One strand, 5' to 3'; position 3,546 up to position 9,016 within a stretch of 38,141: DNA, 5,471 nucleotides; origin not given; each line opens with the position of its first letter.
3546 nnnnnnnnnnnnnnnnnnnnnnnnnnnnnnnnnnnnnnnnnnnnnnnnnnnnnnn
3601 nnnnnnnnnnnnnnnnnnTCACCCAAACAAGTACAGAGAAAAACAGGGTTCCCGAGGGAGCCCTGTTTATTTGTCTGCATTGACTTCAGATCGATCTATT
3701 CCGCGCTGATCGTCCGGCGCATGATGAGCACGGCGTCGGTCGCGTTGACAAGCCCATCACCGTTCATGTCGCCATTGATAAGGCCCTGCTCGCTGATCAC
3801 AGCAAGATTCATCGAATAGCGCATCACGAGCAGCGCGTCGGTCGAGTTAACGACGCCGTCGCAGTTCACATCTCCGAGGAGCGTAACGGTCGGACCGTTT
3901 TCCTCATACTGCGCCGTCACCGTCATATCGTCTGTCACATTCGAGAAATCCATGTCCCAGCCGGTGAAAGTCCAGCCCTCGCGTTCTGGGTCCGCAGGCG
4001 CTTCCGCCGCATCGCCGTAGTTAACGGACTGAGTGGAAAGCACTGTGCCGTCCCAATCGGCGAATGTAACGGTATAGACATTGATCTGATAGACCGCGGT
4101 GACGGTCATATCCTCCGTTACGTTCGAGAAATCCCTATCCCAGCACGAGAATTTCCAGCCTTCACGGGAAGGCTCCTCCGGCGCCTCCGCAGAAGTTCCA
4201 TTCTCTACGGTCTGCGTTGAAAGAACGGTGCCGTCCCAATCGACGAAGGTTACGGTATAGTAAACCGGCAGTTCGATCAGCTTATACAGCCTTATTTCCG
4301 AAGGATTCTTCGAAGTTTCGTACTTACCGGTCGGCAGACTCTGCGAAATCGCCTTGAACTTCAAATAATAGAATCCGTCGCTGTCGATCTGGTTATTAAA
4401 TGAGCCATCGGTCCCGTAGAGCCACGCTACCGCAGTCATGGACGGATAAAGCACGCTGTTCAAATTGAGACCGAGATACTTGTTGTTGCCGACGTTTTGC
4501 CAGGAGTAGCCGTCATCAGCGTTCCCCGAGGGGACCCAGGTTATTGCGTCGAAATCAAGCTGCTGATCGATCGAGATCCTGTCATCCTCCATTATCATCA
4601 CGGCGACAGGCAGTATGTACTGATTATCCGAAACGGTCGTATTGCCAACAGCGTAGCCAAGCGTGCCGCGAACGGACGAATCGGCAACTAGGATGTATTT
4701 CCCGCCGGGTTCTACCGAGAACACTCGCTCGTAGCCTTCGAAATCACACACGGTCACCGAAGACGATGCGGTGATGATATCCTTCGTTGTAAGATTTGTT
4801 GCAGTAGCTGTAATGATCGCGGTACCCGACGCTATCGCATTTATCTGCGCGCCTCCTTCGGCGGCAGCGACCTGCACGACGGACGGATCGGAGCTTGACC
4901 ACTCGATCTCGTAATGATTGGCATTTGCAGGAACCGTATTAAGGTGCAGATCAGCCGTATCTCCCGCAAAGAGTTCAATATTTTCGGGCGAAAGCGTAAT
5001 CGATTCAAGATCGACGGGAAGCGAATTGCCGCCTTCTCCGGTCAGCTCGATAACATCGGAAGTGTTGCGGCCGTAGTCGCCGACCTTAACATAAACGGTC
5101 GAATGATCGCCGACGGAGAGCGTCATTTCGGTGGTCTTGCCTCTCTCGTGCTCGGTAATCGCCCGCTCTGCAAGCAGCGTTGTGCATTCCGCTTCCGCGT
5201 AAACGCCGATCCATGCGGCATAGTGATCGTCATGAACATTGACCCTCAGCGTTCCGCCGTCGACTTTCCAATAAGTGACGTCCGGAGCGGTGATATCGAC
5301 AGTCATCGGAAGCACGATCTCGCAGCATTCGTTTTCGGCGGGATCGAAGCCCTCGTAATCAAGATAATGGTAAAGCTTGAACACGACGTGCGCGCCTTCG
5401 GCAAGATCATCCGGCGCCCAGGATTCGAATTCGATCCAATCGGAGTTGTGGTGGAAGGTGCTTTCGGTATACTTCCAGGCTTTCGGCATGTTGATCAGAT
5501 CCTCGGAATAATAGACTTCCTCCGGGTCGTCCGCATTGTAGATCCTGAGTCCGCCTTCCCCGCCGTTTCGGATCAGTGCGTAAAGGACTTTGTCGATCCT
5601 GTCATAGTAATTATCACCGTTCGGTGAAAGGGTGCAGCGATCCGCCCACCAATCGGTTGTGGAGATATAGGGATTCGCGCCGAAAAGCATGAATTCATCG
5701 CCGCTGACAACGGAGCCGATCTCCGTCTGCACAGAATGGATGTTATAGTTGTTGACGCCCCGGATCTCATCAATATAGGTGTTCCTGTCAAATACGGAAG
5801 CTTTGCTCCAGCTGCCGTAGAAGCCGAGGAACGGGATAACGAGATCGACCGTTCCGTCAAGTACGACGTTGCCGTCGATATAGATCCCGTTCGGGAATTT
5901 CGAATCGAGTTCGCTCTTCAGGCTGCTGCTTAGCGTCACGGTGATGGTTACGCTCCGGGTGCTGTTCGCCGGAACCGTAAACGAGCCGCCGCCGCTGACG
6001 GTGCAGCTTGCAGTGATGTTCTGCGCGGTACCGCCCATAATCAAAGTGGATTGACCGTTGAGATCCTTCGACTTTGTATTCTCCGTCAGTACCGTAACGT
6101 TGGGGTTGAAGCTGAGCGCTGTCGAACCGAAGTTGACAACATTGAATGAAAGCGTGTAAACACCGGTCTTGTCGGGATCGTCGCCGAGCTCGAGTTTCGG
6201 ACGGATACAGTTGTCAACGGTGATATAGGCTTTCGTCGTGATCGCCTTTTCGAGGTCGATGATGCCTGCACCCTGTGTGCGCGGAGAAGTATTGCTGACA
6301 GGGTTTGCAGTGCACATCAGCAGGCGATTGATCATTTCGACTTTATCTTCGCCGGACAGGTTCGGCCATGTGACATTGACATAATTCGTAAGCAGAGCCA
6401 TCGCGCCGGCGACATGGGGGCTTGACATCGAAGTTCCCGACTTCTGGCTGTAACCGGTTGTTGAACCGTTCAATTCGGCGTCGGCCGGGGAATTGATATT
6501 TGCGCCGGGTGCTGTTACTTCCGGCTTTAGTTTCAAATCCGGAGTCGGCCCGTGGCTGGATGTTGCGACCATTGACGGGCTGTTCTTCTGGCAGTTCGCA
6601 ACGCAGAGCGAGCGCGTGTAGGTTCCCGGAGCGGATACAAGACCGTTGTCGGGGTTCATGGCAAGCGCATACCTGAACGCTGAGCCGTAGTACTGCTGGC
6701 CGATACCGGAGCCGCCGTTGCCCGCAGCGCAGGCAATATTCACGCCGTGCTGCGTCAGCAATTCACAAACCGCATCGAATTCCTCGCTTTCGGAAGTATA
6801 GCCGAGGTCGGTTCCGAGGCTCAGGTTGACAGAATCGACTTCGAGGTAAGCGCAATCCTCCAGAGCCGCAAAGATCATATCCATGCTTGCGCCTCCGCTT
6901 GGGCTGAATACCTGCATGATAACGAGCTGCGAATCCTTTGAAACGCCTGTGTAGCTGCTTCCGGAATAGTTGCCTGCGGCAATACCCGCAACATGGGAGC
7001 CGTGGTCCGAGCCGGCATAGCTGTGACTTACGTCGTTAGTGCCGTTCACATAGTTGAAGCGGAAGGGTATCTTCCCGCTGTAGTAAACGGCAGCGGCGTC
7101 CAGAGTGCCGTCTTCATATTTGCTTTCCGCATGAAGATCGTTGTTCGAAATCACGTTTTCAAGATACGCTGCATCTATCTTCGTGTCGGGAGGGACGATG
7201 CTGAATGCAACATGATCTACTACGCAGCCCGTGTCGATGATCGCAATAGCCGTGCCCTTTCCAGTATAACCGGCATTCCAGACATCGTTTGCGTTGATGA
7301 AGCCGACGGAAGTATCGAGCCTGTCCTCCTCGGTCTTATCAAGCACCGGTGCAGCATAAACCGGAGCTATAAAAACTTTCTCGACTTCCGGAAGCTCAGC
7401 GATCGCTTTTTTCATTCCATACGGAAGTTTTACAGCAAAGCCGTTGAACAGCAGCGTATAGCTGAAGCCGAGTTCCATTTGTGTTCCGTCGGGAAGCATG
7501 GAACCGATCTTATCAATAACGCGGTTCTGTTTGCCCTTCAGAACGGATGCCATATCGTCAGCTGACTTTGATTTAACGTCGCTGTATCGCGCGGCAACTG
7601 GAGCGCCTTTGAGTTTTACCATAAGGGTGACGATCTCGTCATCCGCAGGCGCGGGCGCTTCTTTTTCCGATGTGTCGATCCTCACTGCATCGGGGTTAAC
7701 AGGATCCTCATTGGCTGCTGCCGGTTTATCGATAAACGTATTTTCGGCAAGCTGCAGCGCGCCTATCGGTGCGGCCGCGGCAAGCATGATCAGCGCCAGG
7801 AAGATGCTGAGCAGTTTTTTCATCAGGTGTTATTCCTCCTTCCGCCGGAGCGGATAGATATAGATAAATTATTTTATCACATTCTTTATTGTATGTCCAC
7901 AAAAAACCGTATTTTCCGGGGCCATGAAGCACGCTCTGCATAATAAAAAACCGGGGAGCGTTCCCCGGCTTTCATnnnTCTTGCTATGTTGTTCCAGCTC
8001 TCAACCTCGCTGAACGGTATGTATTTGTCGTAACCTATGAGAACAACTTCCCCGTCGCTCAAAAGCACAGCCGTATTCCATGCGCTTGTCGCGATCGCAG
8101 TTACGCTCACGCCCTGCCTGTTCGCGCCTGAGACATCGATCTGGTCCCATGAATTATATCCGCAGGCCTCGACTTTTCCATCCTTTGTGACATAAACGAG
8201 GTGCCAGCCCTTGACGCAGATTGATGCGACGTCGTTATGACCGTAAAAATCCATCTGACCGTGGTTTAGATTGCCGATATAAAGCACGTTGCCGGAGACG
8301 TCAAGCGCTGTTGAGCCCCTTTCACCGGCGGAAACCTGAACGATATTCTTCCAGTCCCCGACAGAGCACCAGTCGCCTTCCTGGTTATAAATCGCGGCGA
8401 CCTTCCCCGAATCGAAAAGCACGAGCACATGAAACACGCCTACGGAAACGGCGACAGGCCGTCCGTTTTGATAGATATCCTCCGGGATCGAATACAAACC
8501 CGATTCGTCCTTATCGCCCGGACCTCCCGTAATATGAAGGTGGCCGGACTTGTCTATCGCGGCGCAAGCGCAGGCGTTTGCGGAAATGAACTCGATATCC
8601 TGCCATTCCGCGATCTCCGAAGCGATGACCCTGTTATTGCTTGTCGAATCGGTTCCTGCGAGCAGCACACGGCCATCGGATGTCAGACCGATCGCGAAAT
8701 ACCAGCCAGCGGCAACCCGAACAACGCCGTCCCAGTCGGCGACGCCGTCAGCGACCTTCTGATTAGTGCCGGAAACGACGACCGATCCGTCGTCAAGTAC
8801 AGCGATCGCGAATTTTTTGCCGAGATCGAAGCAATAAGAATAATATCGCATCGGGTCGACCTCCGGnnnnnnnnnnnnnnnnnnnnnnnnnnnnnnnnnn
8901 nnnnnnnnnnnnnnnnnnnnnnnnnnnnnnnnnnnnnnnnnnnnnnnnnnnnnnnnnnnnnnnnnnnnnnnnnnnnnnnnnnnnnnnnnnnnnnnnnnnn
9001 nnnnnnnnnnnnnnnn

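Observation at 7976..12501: Translationally coupled pair of membrane kinase paralogs: a dead pseudokinase plus an atypical non-RD kinase, each with a seven-repeat RCC1-like propeller ectodomain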

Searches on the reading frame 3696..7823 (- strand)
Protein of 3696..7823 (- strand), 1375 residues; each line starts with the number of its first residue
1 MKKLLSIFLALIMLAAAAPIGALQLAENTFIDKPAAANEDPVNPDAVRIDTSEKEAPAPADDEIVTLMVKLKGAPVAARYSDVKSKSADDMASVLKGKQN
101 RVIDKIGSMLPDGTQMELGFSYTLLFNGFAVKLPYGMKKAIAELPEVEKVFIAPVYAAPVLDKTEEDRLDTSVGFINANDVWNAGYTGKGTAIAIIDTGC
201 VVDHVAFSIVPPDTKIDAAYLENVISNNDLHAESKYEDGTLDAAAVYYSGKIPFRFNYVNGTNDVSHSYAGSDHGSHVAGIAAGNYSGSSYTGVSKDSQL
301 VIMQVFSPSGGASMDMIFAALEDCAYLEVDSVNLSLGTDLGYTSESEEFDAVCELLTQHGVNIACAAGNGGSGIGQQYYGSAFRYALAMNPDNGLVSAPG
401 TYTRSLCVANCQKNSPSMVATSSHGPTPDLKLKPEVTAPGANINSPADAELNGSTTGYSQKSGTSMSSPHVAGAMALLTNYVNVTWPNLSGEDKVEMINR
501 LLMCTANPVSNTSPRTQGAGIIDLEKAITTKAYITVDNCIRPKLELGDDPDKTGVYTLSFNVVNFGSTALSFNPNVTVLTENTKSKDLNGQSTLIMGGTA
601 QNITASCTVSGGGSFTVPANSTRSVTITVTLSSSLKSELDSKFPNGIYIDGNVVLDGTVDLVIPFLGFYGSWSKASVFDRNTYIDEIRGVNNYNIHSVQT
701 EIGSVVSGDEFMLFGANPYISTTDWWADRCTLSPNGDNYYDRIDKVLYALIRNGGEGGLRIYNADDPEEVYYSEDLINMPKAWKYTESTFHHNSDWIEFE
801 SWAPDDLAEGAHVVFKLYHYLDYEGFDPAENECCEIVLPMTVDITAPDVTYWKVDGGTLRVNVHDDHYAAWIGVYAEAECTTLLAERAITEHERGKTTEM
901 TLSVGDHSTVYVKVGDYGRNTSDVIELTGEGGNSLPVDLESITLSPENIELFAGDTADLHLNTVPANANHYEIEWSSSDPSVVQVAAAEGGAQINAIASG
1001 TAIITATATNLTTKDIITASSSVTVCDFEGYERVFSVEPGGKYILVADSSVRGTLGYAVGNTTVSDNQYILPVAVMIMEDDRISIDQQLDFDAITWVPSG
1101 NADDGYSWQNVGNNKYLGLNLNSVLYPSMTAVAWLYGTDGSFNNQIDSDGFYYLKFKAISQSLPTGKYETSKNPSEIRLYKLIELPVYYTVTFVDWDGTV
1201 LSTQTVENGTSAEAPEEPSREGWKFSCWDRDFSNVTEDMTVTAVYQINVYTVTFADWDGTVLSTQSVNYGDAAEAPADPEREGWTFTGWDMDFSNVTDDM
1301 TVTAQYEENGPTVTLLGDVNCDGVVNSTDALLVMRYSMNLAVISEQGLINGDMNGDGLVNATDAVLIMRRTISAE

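Call 6: search_protein_families(library=pfam, proteins=[window:3696-7823:-], max_evalue=0.001)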
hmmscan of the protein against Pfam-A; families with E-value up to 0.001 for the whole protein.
window:3696-7823:- (1375 aa): 5 families
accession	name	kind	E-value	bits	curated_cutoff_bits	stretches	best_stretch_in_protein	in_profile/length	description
PF00082.27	Peptidase_S8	-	5.3e-38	131.4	21.8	1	188-520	1-288/288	Subtilase family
PF09479.16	Flg_new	-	1.7e-14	54.1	27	2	1250-1305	1-53/65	Listeria-Bacteroides repeat domain (List_Bact_rpt)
PF00404.24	Dockerin_1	-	4.4e-12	46.5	22.9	1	1316-1370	1-55/57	Dockerin type I domain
PF02368.24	Big_2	-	1.7e-07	31.5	22.8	1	940-1010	3-70/79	Bacterial Ig-like domain (group 2)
PF06280.18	fn3_5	-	2.2e-05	25.6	27.6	1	556-665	10-111/112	Fn3-like domain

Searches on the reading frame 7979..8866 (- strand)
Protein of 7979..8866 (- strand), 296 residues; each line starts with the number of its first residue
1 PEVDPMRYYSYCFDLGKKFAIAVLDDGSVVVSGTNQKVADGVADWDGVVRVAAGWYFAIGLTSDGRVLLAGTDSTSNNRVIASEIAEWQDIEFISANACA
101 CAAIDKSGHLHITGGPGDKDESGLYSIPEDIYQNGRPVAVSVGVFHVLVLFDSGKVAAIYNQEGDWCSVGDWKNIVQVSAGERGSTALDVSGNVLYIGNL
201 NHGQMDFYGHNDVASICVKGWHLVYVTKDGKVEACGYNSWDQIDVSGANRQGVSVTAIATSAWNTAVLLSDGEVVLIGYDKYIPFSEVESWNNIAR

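Call 40: predict_structure(alignment_id=A3)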
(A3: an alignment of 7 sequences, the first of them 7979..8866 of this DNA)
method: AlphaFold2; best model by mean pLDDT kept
length: 296 residues; sequences in the alignment: 7
mean_pLDDT: 91.0   pTM: 0.90
mean pLDDT of the five models: 91.0, 90.4, 89.3, 87.1, 85.1
residues with pLDDT >= 90: 220; 70-90: 65; 50-70: 11; < 50: 0
segments of 3 or more residues with pLDDT < 50: none
pLDDT, mean of each block of 10 residues (from residue 1): 77 93 96 93 94 94 96 67 93 94 97 81 86 95 94 95 81 94 92 92 86 94 94 95 94 93 93 94 94 89
secondary structure, 60 per line:
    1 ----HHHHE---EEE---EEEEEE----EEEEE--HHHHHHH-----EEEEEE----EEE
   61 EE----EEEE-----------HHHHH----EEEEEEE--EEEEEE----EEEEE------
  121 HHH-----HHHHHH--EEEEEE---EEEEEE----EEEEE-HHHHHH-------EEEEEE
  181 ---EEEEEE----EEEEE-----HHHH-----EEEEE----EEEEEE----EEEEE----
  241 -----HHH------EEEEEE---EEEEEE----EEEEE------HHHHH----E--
elements in order: H5-8 E13-15 E19-24 E29-33 H36-42 E48-53 E58-62 E67-70 H82-86 E91-97 E100-105 E110-114 H129-134 E137-142 E146-151 E156-160 H162-167 E175-180 E184-189 E194-198 H204-207 E213-217 E222-227 E232-236 E255-260 E264-269 E274-278 H285-289

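Call 43: fold_search(model_id=the predicted structure, library=pdb)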
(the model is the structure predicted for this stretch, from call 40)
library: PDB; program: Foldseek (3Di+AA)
matches with E <= 10: 1337; with E <= 0.001: 335
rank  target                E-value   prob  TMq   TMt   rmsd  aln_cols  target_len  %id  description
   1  3qi0_C                9.4e-17  1.00  0.70  0.77   3.3       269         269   23  Structural, thermodynamic and kinetic analysis of the picomolar binding affinity interaction of the beta-lactamase inh (released 2011-07-20)
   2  3qhy_B                1.3e-16  1.00  0.69  0.74   3.4       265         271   23  Structural, thermodynamic and kinetic analysis of the picomolar binding affinity interaction of the beta-lactamase inh (released 2011-07-20)
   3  1jtd_B                1.8e-16  1.00  0.70  0.76   4.1       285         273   22  Crystal structure of beta-lactamase inhibitor protein-II in complex with TEM-1 beta-lactamase (released 2001-10-03)
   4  3qi0_A                4.3e-16  1.00  0.69  0.75   3.4       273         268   23  Structural, thermodynamic and kinetic analysis of the picomolar binding affinity interaction of the beta-lactamase inh (released 2011-07-20)
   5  3qi0_F                8.4e-16  1.00  0.69  0.75   3.3       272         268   24  Structural, thermodynamic and kinetic analysis of the picomolar binding affinity interaction of the beta-lactamase inh (released 2011-07-20)
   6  4dnw_A                4.3e-14  1.00  0.74  0.61   6.0       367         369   15  Crystal structure of UVB-resistance protein UVR8 (released 2012-03-07)
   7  6xzn_A                2.5e-13  1.00  0.73  0.60   5.0       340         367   16  Arabidopsis UV-B photoreceptor UVR8 mutant G101S W285A (released 2021-01-13)
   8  4dnv_B                2.9e-13  1.00  0.75  0.62   5.8       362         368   15  Crystal structure of the W285F mutant of UVB-resistance protein UVR8 (released 2012-03-07)
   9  4dnu                  3.3e-13  1.00  0.74  0.60   6.0       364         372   16  Crystal structure of the W285A mutant of UVB-resistance protein UVR8 (released 2012-03-07)
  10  4dnw_B                9.7e-13  1.00  0.76  0.61   5.9       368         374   15  Crystal structure of UVB-resistance protein UVR8 (released 2012-03-07)
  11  6xzn_B                1.1e-12  1.00  0.75  0.62   5.5       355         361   15  Arabidopsis UV-B photoreceptor UVR8 mutant G101S W285A (released 2021-01-13)
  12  6xzl                  1.2e-12  1.00  0.74  0.60   6.0       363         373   15  Arabidopsis UV-B photoreceptor UVR8 mutant D96N D107N (released 2021-01-13)
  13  4d9s_A                1.4e-12  1.00  0.72  0.57   5.0       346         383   16  Crystal structure of Arabidopsis thaliana UVR8 (UV Resistance locus 8) (released 2012-04-04)
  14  4nc4_A                1.8e-12  1.00  0.76  0.62   5.4       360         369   16  Crystal structure of photoreceptor AtUVR8 mutant W285F and light-induced structural changes at 120K (released 2016-10-26)
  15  4dnv_A                3.1e-12  1.00  0.75  0.61   6.3       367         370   15  Crystal structure of the W285F mutant of UVB-resistance protein UVR8 (released 2012-03-07)
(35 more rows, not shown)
